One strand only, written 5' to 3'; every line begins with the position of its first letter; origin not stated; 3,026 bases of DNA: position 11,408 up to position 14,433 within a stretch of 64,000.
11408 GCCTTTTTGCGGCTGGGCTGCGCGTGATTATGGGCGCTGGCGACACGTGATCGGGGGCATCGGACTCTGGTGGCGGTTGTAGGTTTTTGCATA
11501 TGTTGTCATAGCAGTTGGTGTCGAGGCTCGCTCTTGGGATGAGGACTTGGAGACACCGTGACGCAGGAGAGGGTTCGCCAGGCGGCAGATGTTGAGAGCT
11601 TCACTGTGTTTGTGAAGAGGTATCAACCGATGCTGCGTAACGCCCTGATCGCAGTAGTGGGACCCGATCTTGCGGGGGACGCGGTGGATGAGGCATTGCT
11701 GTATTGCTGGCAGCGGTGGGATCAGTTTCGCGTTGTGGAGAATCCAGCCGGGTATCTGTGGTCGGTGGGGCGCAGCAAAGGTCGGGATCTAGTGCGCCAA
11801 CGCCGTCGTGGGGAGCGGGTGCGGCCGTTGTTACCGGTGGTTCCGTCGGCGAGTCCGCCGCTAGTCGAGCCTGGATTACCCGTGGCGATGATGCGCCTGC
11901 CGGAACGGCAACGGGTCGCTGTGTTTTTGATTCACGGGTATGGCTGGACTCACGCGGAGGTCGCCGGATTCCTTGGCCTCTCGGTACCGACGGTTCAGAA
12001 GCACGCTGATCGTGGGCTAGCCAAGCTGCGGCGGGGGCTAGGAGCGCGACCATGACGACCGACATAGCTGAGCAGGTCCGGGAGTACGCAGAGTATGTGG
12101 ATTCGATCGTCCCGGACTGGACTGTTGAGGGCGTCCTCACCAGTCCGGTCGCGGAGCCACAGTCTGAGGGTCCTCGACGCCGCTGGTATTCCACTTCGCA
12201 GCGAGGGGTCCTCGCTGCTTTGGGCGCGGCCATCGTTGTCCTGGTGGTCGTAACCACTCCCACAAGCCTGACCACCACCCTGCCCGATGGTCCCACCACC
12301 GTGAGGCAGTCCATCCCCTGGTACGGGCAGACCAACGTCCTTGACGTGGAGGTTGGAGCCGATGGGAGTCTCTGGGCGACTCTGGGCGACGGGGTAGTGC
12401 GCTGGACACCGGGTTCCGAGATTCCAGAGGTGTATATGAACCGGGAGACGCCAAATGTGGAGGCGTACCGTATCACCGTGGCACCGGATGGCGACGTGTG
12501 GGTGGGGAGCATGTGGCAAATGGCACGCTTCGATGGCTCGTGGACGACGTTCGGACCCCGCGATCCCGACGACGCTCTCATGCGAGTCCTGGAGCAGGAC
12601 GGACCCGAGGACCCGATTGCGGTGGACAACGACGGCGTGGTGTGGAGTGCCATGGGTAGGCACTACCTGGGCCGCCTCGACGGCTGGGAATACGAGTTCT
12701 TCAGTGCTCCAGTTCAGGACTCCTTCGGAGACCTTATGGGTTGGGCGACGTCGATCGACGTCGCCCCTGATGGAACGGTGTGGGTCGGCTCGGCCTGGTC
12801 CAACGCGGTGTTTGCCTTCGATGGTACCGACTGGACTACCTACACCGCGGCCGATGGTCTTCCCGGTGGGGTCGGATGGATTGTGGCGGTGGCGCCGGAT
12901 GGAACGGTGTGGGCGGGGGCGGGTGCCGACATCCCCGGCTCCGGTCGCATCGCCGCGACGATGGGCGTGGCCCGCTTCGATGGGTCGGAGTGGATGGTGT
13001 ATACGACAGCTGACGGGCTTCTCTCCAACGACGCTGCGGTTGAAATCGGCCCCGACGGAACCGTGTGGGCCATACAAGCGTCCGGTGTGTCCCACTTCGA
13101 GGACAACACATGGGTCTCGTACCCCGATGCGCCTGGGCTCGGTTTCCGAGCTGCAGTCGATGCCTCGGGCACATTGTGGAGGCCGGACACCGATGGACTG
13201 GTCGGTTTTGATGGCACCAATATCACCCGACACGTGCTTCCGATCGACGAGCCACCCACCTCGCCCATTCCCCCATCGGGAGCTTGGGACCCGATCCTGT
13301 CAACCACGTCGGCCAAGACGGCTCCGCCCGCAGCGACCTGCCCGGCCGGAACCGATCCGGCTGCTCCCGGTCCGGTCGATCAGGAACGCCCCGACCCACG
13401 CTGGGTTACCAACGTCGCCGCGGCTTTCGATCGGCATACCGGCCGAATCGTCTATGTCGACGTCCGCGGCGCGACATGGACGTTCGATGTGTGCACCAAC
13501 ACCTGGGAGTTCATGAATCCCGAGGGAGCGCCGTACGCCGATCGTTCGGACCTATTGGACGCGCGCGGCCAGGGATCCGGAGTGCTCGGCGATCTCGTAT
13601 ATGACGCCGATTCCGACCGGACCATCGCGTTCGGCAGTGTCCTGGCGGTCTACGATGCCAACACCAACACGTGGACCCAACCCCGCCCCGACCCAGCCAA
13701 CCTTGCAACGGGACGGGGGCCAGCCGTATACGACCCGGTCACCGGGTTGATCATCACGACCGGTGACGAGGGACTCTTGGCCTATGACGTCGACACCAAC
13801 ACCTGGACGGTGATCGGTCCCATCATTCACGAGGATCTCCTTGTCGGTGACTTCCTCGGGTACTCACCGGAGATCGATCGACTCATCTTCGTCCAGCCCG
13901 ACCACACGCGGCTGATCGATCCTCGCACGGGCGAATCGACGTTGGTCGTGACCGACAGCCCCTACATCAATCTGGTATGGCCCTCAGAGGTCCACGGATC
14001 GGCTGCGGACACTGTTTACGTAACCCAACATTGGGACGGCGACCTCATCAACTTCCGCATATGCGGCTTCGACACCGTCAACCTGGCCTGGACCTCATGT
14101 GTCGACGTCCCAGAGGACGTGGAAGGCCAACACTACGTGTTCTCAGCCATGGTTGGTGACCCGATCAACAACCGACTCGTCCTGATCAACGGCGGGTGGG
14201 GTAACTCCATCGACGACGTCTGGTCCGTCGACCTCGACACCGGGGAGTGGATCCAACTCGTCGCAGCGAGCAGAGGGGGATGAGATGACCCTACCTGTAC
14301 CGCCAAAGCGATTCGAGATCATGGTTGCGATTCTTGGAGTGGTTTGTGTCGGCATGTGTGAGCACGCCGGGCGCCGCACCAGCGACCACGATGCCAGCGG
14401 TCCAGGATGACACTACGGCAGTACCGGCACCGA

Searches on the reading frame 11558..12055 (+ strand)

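Call 105: search_protein_families(library=pfam, proteins=[window:11558-12055:+], max_evalue=0.01)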
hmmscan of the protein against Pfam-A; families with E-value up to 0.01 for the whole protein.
window:11558-12055:+ (165 aa): 5 families
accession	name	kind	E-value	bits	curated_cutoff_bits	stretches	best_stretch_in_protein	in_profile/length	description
PF08281.18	Sigma70_r4_2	-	8.8e-12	44.9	25.7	1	110-157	7-54/54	Sigma-70, region 4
PF04545.22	Sigma70_r4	-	4.2e-09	36.2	24.1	1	110-158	1-49/50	Sigma-70, region 4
PF04542.20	Sigma70_r2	-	2e-06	28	24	1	18-84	1-70/71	Sigma-70 region 2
PF13384.12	HTH_23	-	0.00039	20.6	24.6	1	113-149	3-37/50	Homeodomain-like domain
PF12728.13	HTH_17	-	0.0079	16.9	27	0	131-154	3-26/51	Helix-turn-helix domain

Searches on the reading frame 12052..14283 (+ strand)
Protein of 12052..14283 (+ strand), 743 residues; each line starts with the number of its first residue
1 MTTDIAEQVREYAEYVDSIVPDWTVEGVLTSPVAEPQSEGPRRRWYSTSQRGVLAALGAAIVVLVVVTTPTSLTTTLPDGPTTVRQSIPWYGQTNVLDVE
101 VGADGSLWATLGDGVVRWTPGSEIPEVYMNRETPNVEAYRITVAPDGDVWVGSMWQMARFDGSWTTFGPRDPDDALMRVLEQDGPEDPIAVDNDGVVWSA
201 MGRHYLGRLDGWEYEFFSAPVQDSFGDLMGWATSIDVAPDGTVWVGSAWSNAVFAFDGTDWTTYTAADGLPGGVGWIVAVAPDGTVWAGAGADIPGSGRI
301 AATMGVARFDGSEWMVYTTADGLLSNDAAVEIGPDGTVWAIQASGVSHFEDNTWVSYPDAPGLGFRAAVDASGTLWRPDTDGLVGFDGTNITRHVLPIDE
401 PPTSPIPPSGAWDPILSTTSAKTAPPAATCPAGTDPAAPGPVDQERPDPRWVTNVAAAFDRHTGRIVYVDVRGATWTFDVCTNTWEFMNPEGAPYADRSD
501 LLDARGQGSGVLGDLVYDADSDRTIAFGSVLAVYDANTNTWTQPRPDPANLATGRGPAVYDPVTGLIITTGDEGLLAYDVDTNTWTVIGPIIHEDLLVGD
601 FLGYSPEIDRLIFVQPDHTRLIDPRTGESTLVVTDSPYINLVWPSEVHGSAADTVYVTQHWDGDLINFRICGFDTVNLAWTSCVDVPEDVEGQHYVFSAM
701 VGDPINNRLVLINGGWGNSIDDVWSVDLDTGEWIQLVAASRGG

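Call 57: search_protein_families(library=pfam, proteins=[window:12052-14283:+], max_evalue=0.001)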
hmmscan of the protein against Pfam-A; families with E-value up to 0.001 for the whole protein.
window:12052-14283:+ (743 aa): 4 families
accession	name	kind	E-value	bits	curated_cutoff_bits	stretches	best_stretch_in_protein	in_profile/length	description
PF13415.12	Kelch_3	-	2.5e-08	34.3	22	0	707-739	1-34/48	Galactose oxidase, central domain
PF24681.1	Kelch_KLHDC2_KLHL20_DRC7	-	8.7e-07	28.9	50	0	475-589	81-195/221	KLHDC2/KLHL20/DRC7 Kelch-repeats domain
PF13964.12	Kelch_6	-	1.6e-05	25.1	25.3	0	577-593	32-48/50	Kelch motif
PF01344.31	Kelch_1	-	0.00035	20.5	20.1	0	714-736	18-42/46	Kelch motif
